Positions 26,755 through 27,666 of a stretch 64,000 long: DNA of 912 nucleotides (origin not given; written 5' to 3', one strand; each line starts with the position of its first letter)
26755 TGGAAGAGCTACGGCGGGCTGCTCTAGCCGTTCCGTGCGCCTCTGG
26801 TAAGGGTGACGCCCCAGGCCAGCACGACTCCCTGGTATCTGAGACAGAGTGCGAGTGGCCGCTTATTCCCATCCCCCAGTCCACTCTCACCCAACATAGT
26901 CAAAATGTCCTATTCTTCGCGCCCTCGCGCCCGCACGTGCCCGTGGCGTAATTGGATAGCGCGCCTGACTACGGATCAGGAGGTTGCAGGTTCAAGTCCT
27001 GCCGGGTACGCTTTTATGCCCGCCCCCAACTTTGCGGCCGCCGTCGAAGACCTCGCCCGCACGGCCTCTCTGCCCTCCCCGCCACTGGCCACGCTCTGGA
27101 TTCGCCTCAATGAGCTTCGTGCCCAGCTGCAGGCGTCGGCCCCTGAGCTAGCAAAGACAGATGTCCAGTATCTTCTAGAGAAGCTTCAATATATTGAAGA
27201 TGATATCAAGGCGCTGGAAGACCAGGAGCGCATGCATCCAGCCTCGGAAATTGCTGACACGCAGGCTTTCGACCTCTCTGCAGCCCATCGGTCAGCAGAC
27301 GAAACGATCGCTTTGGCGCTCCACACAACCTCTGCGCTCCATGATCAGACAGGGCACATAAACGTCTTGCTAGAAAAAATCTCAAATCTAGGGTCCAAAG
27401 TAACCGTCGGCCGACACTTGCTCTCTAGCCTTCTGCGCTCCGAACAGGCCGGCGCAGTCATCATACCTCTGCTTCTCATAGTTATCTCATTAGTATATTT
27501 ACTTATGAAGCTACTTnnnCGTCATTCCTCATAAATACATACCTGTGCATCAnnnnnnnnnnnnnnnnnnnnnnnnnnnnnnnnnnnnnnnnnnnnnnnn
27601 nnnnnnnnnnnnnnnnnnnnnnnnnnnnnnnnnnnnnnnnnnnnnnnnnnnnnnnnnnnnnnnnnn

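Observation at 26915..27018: tRNA-Arg(ACG) gene ending 5 nt before a protein-coding ATG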

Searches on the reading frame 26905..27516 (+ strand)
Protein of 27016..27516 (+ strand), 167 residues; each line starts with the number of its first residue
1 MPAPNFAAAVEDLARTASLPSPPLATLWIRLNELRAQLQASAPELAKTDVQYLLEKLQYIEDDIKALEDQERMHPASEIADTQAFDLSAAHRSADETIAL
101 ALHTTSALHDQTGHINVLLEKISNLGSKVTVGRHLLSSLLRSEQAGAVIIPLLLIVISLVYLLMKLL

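Call 6: search_protein_families(library=pfam, proteins=[window:27016-27516:+, window:26905-27516:+], max_evalue=1)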
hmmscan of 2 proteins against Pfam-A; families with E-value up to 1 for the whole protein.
window:27016-27516:+ (167 aa): 3 families
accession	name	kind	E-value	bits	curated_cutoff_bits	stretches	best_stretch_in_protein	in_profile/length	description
PF12352.13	V-SNARE_C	-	6.9e-05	23.5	27.1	1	87-139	10-62/66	Snare region anchored in the vesicle membrane C-terminus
PF03908.18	Sec20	-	0.025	14.9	27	1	87-165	10-90/92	Sec20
PF10199.14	Adaptin_binding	-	0.073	14.3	32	1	45-81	61-97/98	Alpha and gamma adaptin binding protein p34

window:26905-27516:+ (204 aa): 3 families
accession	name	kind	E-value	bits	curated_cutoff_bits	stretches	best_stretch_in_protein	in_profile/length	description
PF12352.13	V-SNARE_C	-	0.0001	22.9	27.1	1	124-176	10-62/66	Snare region anchored in the vesicle membrane C-terminus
PF03908.18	Sec20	-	0.043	14.2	27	1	124-202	10-90/92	Sec20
PF10199.14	Adaptin_binding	-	0.052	14.8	32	1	80-118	59-97/98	Alpha and gamma adaptin binding protein p34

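Call 9: find_homologous_proteins(query=window:27016-27516:+, max_evalue=0.001)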
Query window:27016-27516:+ (167 aa): 3 proteins with E <= 0.001 among 286 candidates.
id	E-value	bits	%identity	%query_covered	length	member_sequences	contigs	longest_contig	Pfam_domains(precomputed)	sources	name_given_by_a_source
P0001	5.6e-97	340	100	100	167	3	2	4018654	-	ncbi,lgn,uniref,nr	ncbi:Qb-SNARE 2 [Giardia duodenalis]|uniref:Qb-SNARE 2 n=1 Tax=Giardia intestinalis (strain ATCC 508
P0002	2.9e-81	289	87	100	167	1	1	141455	-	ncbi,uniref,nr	ncbi:Hypothetical protein GLP15_1314 [Giardia lamblia P15]|uniref:Uncharacterized protein n=1 Tax=Gi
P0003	3.8e-72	259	79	100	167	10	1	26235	-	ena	-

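Call 11: find_encoding_contigs(protein=P0002, flank=3000, max_places=4)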
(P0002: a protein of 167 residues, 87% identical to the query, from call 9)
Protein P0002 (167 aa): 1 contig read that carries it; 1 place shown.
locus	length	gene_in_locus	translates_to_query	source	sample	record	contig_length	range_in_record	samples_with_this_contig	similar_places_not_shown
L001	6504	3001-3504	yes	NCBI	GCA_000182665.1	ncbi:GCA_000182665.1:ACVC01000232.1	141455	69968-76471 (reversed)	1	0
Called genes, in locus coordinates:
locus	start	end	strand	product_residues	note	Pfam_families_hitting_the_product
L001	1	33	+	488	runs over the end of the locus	PF05786:Cnd2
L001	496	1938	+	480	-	PF03302:VSP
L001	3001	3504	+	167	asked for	-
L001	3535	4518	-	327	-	PF01269:Fibrillarin, PF08704:GCD14 (weak)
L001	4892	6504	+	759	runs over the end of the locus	PF12781:AAA_9, PF03028:Dynein_heavy, PF18198:AAA_lid_11 (weak)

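Call 12: find_encoding_contigs(protein=P0003, flank=3000, max_places=4)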
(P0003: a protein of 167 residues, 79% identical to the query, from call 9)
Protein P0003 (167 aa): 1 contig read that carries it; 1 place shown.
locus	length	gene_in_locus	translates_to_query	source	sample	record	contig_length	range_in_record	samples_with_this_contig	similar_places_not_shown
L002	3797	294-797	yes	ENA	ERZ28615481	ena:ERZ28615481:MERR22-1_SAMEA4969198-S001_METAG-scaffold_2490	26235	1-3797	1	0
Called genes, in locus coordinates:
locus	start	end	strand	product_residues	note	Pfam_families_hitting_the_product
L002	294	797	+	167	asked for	-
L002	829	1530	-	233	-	PF01269:Fibrillarin, PF08704:GCD14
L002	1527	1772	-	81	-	-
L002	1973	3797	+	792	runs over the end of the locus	PF12777:MT, PF12781:AAA_9, PF03028:Dynein_heavy, PF18198:AAA_lid_11 (weak)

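Call 18: find_encoding_contigs(protein=P0002, flank=10000, max_places=2)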
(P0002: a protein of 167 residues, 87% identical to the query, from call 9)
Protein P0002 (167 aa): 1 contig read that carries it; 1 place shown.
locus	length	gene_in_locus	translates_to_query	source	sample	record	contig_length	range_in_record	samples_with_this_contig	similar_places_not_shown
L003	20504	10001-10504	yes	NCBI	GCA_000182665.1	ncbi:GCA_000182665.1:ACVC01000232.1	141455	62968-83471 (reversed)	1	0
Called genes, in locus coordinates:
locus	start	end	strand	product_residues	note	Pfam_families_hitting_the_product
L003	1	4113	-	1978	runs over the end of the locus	PF12698:ABC2_membrane_3 (weak), PF02463:SMC_N (faint), PF00005:ABC_tran, PF13304:AAA_21 (faint), PF12698:ABC2_membrane_3, PF00005:ABC_tran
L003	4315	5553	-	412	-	-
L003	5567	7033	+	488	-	PF05786:Cnd2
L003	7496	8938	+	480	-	PF03302:VSP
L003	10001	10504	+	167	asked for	-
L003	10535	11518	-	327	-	PF01269:Fibrillarin, PF08704:GCD14 (weak)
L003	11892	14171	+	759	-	PF12781:AAA_9, PF03028:Dynein_heavy, PF18198:AAA_lid_11 (weak)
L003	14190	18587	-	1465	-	PF02463:SMC_N, PF13476:AAA_23 (weak), PF13304:AAA_21 (faint), PF06470:SMC_hinge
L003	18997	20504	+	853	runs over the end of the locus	PF12796:Ank_2, PF13637:Ank_4 (faint), PF13857:Ank_5 (faint), PF00023:Ank (faint), PF13606:Ank_3 (faint), PF12796:Ank_2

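Call 21: find_encoding_contigs(protein=P0003, flank=10000, max_places=2)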
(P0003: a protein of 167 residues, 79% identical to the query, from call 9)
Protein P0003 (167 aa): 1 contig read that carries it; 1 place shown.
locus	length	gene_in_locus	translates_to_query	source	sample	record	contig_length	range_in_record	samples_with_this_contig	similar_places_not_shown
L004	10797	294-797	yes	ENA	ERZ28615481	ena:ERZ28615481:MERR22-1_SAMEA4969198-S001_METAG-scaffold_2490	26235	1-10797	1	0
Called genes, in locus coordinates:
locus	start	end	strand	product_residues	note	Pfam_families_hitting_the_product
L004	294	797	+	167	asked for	-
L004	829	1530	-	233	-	PF01269:Fibrillarin, PF08704:GCD14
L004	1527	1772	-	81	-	-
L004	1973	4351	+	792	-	PF12777:MT, PF12781:AAA_9, PF03028:Dynein_heavy, PF18198:AAA_lid_11 (weak)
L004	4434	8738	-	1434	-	PF02463:SMC_N, PF13175:AAA_15 (weak), PF13304:AAA_21 (faint), PF13476:AAA_23, PF06470:SMC_hinge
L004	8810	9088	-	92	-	-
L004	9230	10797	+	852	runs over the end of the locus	PF12796:Ank_2, PF13637:Ank_4 (faint), PF13857:Ank_5 (faint), PF00023:Ank (faint), PF13606:Ank_3 (faint), PF12796:Ank_2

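Call 32: list_cluster_members(proteins=[P0001])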
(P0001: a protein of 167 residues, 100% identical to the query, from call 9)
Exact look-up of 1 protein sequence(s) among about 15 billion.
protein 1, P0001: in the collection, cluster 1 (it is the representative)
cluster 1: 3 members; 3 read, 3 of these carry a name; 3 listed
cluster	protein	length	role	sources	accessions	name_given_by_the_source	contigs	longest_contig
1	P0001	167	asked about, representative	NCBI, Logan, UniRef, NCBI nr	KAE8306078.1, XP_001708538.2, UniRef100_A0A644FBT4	Qb-SNARE 2 [Giardia duodenalis] | Qb-SNARE 2 n=1 Tax=Giardia intestinalis (strain ATCC 50803 / WB clone C6) TaxID=184922 ... | Qb-SNARE 2 [Giardia intestinalis]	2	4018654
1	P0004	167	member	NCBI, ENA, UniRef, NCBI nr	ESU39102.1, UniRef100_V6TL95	Hypothetical protein DHA2_150501 [Giardia duodenalis] | Uncharacterized protein n=1 Tax=Giardia intestinalis TaxID=5741 RepID=V6TL95_GIAIN | Hypothetical protein DHA2_150501 [Giardia intestinalis]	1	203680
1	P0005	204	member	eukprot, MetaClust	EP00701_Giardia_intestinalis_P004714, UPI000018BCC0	XP_001708538.1 Hypothetical protein GL50803_17464 [Giardia lamblia ATCC 50803] | status=active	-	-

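Call 45: search_protein_representatives(alignment_id=A3)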
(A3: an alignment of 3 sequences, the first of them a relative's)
Query: 3 sequences, 167 profile positions. Proteins with E-value up to 0.001 (for the whole library): 3; up to 1e-10: 1; up to 1e-30: 1. The best 3 are listed.
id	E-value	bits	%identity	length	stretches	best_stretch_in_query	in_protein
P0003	8.0e-98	341.4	-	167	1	1-167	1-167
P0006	1.5e-06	44.4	-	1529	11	18-54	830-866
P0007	8.4e-06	42.0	-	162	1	82-165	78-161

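Call 47: find_homologous_proteins(query=P0007, max_evalue=0.001)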
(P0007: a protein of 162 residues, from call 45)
Query P0007 (162 aa): 1 proteins with E <= 0.001 among 666 candidates.
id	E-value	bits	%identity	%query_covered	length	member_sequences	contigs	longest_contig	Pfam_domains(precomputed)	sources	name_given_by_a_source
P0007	1.7e-90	319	100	100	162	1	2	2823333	PF12352.14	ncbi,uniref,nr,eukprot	ncbi:Qb-SNARE 2 [Giardia muris]|uniref:Qb-SNARE 2 n=1 Tax=Giardia muris TaxID=5742 RepID=A0A4Z1T201_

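Call 48: find_encoding_contigs(protein=P0007, flank=10000, max_places=3)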
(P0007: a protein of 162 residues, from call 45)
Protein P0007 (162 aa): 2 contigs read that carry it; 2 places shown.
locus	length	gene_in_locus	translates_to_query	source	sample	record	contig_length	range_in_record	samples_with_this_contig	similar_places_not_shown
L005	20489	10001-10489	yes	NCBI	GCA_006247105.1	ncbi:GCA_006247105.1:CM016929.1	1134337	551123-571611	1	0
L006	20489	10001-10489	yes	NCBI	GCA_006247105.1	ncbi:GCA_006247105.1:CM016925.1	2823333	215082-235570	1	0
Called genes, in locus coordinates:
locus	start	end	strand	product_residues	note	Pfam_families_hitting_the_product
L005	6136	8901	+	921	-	PF12796:Ank_2, PF13637:Ank_4 (weak), PF12796:Ank_2, PF12796:Ank_2, PF13857:Ank_5 (weak), PF12796:Ank_2 (weak), PF00069:Pkinase, PF07714:PK_Tyr_Ser-Thr, +6 more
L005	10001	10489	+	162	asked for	PF12352:V-SNARE_C (faint)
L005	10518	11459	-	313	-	PF01269:Fibrillarin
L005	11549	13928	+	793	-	PF12777:MT, PF12781:AAA_9, PF03028:Dynein_heavy, PF18198:AAA_lid_11 (weak)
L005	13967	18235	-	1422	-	PF02463:SMC_N, PF13304:AAA_21 (faint), PF06470:SMC_hinge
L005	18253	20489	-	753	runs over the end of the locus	PF27087:LRR_TMOD-LMOD (weak), PF00560:LRR_1 (faint), PF13516:LRR_6 (faint)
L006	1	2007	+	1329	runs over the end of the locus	-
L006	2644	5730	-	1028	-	PF00023:Ank (faint), PF12796:Ank_2, PF12796:Ank_2, PF13637:Ank_4, PF12796:Ank_2, PF00069:Pkinase, PF07714:PK_Tyr_Ser-Thr, PF12796:Ank_2, +3 more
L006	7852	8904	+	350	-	PF00023:Ank (faint), PF12796:Ank_2, PF13606:Ank_3 (faint), PF13637:Ank_4 (weak), PF00069:Pkinase, PF07714:PK_Tyr_Ser-Thr, PF03109:ABC1, PF14531:Kinase-like, +2 more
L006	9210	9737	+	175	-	-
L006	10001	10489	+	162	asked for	PF12352:V-SNARE_C (faint)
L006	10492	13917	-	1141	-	-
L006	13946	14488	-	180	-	PF00137:ATP-synt_C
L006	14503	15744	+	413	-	PF07719:TPR_2 (faint), PF12895:ANAPC3 (faint), PF13424:TPR_12 (faint), PF14559:TPR_19 (faint), PF00515:TPR_1 (faint), PF13181:TPR_8 (faint), PF13428:TPR_14 (faint), PF13432:TPR_16 (faint), +1 more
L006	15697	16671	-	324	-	-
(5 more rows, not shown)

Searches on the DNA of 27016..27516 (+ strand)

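Call 83: search_rna_families(sources=[L003, L004, L005, L006], threshold=gathering)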
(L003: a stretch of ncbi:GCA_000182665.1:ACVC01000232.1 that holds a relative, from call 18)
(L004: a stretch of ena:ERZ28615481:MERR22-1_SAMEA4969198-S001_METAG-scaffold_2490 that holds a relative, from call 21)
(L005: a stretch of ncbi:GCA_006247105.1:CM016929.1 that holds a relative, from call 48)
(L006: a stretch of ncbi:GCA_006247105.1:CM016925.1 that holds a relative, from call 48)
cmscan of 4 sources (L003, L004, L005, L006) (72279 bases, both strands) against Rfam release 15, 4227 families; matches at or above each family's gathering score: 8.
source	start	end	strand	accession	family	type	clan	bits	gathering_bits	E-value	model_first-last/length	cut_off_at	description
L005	9119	9191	-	RF00005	tRNA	Gene; tRNA;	CL00001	64.5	29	1.2e-11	1-71/71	no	tRNA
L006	9122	9194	-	RF00005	tRNA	Gene; tRNA;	CL00001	64.5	29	1.2e-11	1-71/71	no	tRNA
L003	9922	9995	+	RF00005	tRNA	Gene; tRNA;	CL00001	64.1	29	1.5e-11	1-71/71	no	tRNA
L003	18913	18986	+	RF00005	tRNA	Gene; tRNA;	CL00001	64.1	29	1.5e-11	1-71/71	no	tRNA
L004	216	289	+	RF00005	tRNA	Gene; tRNA;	CL00001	64.1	29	1.5e-11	1-71/71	no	tRNA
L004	9152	9225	+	RF00005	tRNA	Gene; tRNA;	CL00001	64.1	29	1.5e-11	1-71/71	no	tRNA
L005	9903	9976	+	RF00005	tRNA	Gene; tRNA;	CL00001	64.1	29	1.5e-11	1-71/71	no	tRNA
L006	9903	9976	+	RF00005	tRNA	Gene; tRNA;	CL00001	64.1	29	1.5e-11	1-71/71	no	tRNA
